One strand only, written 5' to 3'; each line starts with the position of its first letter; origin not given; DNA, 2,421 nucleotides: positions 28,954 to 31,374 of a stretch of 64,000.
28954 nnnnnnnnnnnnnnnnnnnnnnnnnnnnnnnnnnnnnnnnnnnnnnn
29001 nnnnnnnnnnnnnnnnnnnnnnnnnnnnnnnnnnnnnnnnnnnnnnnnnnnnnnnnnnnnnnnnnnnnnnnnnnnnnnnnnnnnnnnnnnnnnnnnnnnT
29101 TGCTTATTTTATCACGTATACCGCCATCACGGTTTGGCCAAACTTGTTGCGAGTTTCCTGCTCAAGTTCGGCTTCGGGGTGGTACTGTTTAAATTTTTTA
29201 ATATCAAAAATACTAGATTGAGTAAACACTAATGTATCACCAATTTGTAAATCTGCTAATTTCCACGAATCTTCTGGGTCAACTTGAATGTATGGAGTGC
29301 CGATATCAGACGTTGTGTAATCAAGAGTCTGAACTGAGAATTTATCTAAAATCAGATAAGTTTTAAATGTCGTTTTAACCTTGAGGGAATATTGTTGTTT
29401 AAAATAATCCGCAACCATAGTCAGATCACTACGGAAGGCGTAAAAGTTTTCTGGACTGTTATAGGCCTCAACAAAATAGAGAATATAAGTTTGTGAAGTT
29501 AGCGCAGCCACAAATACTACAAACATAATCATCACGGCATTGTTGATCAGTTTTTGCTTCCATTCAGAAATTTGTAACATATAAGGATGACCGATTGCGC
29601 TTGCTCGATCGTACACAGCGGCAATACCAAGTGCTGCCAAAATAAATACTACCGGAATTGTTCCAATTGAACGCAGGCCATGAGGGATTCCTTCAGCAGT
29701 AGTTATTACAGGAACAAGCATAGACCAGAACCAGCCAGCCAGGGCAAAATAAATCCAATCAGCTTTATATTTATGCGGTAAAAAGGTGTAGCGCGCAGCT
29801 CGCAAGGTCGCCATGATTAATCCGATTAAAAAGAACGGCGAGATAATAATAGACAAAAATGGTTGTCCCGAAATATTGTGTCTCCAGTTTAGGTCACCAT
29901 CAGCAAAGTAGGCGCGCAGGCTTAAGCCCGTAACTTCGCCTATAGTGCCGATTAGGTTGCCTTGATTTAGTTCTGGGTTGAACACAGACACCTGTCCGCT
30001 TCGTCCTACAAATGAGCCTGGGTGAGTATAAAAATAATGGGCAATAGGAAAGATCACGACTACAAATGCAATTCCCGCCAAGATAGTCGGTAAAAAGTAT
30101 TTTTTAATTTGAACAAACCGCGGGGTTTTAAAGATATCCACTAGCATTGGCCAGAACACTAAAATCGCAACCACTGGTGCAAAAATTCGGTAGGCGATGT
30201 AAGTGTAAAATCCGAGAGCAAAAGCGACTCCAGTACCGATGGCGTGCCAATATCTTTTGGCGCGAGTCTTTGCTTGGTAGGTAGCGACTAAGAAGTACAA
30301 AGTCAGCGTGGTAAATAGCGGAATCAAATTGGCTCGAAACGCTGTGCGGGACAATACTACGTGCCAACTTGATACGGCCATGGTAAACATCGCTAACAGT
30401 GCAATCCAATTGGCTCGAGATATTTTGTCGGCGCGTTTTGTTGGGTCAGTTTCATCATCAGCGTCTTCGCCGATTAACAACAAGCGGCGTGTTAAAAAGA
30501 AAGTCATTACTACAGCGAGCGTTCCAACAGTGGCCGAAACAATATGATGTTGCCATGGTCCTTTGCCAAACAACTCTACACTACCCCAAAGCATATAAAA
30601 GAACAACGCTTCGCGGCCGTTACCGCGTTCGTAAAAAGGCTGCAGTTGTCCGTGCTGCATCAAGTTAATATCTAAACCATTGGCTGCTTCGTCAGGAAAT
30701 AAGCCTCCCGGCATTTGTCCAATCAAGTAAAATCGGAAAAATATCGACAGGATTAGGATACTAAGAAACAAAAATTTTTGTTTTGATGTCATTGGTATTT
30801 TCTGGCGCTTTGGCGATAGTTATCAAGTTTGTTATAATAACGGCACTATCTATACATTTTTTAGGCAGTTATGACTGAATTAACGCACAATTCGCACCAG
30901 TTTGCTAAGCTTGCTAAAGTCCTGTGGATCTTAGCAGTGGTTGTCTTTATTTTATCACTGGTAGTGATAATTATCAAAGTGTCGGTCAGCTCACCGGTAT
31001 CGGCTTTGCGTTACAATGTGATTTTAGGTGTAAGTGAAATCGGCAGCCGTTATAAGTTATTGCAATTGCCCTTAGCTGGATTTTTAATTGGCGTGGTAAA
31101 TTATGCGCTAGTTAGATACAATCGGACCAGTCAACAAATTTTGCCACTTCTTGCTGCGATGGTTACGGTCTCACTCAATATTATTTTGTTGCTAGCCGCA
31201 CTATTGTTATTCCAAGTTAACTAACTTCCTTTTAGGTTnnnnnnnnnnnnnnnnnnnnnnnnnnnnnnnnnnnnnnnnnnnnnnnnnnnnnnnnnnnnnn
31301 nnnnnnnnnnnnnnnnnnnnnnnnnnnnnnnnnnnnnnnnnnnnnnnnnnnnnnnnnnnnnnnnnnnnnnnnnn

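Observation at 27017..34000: Tandem GT-C (PMT/ArnT-like) transferases with GT2 and a WecA-family initiator, a lipid-linked glycan assembly block in a probable monoderm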

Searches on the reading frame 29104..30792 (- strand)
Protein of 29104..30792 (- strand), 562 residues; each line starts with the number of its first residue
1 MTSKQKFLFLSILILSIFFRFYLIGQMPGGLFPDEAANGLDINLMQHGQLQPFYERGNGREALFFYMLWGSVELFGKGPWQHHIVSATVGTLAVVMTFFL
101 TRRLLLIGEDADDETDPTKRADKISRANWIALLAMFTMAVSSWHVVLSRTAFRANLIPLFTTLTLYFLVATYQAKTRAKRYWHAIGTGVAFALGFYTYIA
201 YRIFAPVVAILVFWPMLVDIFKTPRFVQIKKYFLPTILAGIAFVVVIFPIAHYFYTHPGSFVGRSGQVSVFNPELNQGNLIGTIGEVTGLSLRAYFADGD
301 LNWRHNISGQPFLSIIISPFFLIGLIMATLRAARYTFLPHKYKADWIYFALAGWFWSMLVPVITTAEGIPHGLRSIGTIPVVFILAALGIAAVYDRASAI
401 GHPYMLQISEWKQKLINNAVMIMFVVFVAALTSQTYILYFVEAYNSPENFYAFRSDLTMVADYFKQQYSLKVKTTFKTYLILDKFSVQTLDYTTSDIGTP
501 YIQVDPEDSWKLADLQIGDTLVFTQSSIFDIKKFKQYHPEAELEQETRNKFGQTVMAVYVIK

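Call 3: search_protein_families(library=pfam, proteins=[window:29104-30792:-], max_evalue=0.01)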
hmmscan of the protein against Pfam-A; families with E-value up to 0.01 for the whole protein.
window:29104-30792:- (562 aa): 1 family
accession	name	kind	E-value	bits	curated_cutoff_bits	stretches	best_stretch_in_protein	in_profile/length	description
PF13231.12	PMT_2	-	0.0011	19.6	26.1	0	63-105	5-47/160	Dolichyl-phosphate-mannose-protein mannosyltransferase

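Call 9: search_protein_families(library=ncbifam, proteins=[window:29104-30792:-], max_evalue=0.01)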
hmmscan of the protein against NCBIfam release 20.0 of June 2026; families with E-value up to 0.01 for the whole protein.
window:29104-30792:- (562 aa): 0 families

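Call 20: find_homologous_proteins(query=window:29104-30792:-)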
Query window:29104-30792:- (562 aa): 858 proteins with E <= 0.001 among 8000 candidates; the best 120 are listed.
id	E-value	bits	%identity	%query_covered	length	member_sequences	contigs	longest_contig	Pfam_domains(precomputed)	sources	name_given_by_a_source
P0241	0.0e+0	1175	90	100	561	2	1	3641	PF02366.25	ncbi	-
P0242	0.0e+0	1025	83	95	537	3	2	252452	-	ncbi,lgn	-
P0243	0.0e+0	1021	80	100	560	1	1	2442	-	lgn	-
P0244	1.3e-297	1006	79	100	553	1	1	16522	-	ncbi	-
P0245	1.2e-296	1003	78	100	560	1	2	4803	-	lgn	-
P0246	6.5e-296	1001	81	95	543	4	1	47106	PF02366.25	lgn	-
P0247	3.9e-280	949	74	100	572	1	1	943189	PF02366.25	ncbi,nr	ncbi:phospholipid carrier-dependent glycosyltransferase [bacterium]|nr:MAG: phospholipid carrier-dep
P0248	4.1e-279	945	73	100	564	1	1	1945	PF02366.25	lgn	-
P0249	2.4e-272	923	72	100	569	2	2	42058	PF02366.25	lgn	-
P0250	2.6e-272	923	72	100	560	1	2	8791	PF13231.13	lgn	-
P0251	3.6e-272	922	72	100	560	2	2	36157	-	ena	-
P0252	1.2e-261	888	69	100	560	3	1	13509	PF13231.13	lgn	-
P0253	2.3e-261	887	69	100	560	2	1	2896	PF13231.13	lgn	-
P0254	7.5e-261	885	70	100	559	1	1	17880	PF13231.13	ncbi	-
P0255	4.9e-247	839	67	100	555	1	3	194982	-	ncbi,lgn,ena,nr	ncbi:MAG TPA: hypothetical protein PKD79_03295 [Candidatus Doudnabacteria bacterium]|nr:hypothetical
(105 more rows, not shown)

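Call 28: search_solved_structures(query=A3, max_evalue=10, show_alignments=2)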
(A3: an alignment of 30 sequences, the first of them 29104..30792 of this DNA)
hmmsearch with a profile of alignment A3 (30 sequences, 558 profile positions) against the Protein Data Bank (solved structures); distinct sequences matched with E-value up to 10: 0.

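Call 45: predict_structure(alignment_id=A3)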
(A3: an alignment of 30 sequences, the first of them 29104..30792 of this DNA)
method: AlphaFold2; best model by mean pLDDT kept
length: 562 residues; sequences in the alignment: 30
mean_pLDDT: 80.4   pTM: 0.83
mean pLDDT of the five models: 80.4, 78.8, 77.6, 77.4, 73.2
residues with pLDDT >= 90: 203; 70-90: 216; 50-70: 118; < 50: 25
segments of 3 or more residues with pLDDT < 50: 260-267, 366-373, 452-454
pLDDT, mean of each block of 10 residues (from residue 1): 95 93 68 64 68 54 61 67 79 95 83 70 93 95 61 74 94 92 95 72 79 87 85 93 85 61 49 77 84 74 54 83 96 93 91 88 55 63 95 91 88 90 92 87 75 65 80 74 80 78 90 92 86 93 91 89 93
secondary structure, 60 per line:
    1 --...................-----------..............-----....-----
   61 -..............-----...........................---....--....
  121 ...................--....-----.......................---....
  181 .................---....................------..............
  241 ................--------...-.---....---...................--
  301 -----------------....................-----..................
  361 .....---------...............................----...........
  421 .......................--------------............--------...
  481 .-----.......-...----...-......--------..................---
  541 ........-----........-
elements in order: H3-21 H33-46 H52-55 H62-75 H81-107 H111-114 H117-139 H142-145 H151-173 H177-197 H201-220 H227-256 H273-276 H280-298 H318-337 H343-364 H375-405 H410-443 H458-469 E478-481 H487-493 E502-504 H506-511 E520-524 H525-537 E541-548 E554-561

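Call 48: fold_search(model_id=the predicted structure, library=pdb)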
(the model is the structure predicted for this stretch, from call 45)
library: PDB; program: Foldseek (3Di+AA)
matches with E <= 10: 367; with E <= 0.001: 13
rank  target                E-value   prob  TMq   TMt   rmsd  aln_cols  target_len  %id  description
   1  5f15                  1.3e-07  1.00  0.45  0.46  13.5       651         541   12  Crystal Structure of ArnT from Cupriavidus metallidurans bound to Undecaprenyl phosphate (released 2016-02-17)
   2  5ezm                  1.5e-06  1.00  0.47  0.49  14.0       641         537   12  Crystal Structure of ArnT from Cupriavidus metallidurans in the apo state (released 2016-02-17)
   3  7e9s_A                4.2e-06  1.00  0.45  0.31  15.9       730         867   12  Archaeal oligosaccharyltransferase AglB from Archaeoglobus fulgidus in complex with an inhibitory peptide and a dolich (released 2021-09-08)
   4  6ezn_F                1.3e-05  1.00  0.49  0.44  12.4       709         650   10  Cryo-EM structure of the yeast oligosaccharyltransferase (OST) complex (released 2018-01-17)
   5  3waj                  1.8e-05  1.00  0.43  0.32  16.6       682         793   11  Crystal structure of the Archaeoglobus fulgidus oligosaccharyltransferase (O29867_ARCFU) complex with Zn and sulfate (released 2013-10-30)
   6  6c26_A                2.7e-05  1.00  0.50  0.45  13.3       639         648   11  The Cryo-EM structure of a eukaryotic oligosaccharyl transferase complex (released 2018-01-31)
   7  8agc_A                3.0e-05  1.00  0.50  0.42  13.6       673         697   13  Structure of yeast oligosaccharylransferase complex with lipid-linked oligosaccharide and non-acceptor peptide bound (released 2022-12-07)
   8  6s7t_A                3.3e-05  1.00  0.42  0.35  11.5       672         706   12  Cryo-EM structure of human oligosaccharyltransferase complex OST-B (released 2019-12-18)
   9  8agb_A                2.4e-04  1.00  0.51  0.45  12.8       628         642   11  Structure of yeast oligosaccharylransferase complex with lipid-linked oligosaccharide bound (released 2022-12-07)
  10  8if8_C                7.5e-04  1.00  0.32  0.30  20.0       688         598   12  Arabinosyltransferase AftA (released 2023-05-31)
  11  6p25_B                7.8e-04  1.00  0.32  0.27   5.1       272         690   14  Structure of S. cerevisiae protein O-mannosyltransferase Pmt1-Pmt2 complex bound to the sugar donor and a peptide acce (released 2019-07-10)
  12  6p25_A                8.2e-04  1.00  0.33  0.26   7.5       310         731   18  Structure of S. cerevisiae protein O-mannosyltransferase Pmt1-Pmt2 complex bound to the sugar donor and a peptide acce (released 2019-07-10)
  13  9i5k_A                8.9e-04  1.00  0.45  0.50   9.9       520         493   12  Structure of the Chaetomium thermophilum Pmt4 homodimer (C2 symmetry) (released 2025-12-24)
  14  8if8_B                1.2e-03  1.00  0.31  0.30  19.6       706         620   12  Arabinosyltransferase AftA (released 2023-05-31)
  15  9s6u_A                2.0e-03  1.00  0.48  0.49   9.5       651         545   11  Ternary cryo-EM structure of human ALG9 with Dol25-PP-GlcNAc2Man8, Dol25-P-Man and Fab (released 2026-03-18)
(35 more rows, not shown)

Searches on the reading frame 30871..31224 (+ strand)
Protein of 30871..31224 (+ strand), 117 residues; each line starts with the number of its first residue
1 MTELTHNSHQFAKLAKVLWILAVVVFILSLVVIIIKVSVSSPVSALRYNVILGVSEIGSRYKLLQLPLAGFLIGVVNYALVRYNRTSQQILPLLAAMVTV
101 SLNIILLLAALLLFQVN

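Call 3: search_protein_families(library=pfam, proteins=[window:30871-31224:+], max_evalue=0.01)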
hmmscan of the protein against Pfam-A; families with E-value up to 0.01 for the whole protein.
window:30871-31224:+ (117 aa): 0 families

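Call 9: search_protein_families(library=ncbifam, proteins=[window:30871-31224:+], max_evalue=0.01)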
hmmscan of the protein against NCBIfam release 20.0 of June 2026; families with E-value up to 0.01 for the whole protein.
window:30871-31224:+ (117 aa): 0 families
